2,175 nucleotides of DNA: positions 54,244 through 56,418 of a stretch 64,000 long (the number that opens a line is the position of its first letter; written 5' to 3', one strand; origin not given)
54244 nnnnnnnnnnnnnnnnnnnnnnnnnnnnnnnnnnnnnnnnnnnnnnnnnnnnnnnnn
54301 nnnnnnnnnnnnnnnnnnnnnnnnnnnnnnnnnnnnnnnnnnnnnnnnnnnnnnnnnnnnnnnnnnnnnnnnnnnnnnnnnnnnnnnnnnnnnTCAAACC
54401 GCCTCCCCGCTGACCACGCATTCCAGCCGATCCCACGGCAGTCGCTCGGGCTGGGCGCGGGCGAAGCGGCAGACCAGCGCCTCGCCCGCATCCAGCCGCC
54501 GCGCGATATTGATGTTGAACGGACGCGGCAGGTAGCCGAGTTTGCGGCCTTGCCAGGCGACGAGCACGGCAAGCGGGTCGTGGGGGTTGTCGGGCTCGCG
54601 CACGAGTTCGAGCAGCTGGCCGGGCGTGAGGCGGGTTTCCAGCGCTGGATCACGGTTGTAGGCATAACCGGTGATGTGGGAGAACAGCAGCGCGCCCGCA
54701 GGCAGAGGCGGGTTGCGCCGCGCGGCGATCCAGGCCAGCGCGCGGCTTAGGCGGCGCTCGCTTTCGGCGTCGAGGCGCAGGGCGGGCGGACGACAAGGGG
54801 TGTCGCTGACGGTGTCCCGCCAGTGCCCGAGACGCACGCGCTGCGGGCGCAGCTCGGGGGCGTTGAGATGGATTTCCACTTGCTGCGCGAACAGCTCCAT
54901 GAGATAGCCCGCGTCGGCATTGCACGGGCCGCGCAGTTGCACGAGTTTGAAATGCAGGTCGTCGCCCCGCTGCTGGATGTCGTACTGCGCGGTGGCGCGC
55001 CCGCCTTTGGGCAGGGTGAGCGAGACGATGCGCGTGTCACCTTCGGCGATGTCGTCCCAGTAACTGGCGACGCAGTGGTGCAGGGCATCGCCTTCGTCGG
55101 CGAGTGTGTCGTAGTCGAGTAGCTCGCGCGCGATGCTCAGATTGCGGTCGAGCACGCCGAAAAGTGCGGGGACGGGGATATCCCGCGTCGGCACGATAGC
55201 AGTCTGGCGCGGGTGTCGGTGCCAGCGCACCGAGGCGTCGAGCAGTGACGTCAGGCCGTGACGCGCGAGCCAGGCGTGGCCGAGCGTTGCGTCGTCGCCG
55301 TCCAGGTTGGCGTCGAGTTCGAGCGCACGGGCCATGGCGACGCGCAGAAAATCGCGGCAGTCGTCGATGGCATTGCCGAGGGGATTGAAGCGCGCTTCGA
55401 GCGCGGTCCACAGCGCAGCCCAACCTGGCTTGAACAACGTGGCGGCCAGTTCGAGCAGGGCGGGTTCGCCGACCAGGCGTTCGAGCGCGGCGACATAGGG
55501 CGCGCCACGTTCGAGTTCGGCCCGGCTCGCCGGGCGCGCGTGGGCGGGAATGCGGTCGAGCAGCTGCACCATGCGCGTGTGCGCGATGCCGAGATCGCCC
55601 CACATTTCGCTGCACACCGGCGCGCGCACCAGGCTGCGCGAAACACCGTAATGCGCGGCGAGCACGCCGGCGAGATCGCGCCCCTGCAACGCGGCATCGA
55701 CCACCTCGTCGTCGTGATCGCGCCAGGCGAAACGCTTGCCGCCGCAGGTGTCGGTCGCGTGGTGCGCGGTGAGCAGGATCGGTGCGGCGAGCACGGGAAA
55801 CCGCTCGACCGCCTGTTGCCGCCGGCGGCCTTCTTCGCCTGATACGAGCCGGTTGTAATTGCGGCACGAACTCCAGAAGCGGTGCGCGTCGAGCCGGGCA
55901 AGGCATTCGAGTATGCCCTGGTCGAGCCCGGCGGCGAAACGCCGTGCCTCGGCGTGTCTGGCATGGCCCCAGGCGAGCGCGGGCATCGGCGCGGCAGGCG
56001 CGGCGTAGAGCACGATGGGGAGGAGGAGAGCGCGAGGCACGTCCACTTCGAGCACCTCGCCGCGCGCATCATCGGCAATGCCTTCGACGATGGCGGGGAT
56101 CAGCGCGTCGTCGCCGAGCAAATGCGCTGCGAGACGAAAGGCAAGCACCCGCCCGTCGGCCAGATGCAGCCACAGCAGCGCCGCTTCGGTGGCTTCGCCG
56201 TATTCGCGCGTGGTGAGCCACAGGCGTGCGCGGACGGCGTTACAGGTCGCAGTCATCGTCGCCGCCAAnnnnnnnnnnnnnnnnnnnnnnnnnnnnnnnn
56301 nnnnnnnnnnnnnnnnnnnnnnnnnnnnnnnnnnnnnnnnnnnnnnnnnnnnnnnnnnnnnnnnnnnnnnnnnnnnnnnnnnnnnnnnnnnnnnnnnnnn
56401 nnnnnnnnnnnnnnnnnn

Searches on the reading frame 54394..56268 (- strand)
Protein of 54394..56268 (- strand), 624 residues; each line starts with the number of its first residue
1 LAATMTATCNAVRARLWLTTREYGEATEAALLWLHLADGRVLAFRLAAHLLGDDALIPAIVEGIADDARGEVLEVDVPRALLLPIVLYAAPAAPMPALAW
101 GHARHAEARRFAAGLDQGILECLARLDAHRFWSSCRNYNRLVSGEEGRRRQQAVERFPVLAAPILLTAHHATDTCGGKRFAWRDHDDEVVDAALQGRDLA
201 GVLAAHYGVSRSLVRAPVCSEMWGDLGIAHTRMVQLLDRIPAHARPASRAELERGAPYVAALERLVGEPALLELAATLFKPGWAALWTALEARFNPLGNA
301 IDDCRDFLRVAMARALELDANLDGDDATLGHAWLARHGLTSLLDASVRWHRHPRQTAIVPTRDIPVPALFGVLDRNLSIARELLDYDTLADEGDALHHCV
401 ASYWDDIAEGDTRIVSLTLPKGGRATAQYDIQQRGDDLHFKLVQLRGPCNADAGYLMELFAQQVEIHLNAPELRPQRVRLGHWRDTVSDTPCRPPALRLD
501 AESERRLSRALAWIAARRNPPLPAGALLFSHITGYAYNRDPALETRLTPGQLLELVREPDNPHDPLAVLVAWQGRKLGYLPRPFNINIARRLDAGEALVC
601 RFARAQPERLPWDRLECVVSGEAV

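Call 72: search_protein_families(library=pfam, proteins=[window:54394-56268:-], max_evalue=0.00001)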
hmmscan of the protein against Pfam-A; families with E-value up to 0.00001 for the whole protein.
window:54394-56268:- (624 aa): 2 families
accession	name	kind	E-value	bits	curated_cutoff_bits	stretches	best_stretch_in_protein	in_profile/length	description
PF08797.16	HIRAN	-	1.4e-11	44.5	24.7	1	528-620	4-92/96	HIRAN domain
PF14284.11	PcfJ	-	4.3e-09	36.8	25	1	385-452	73-137/147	PcfJ-like protein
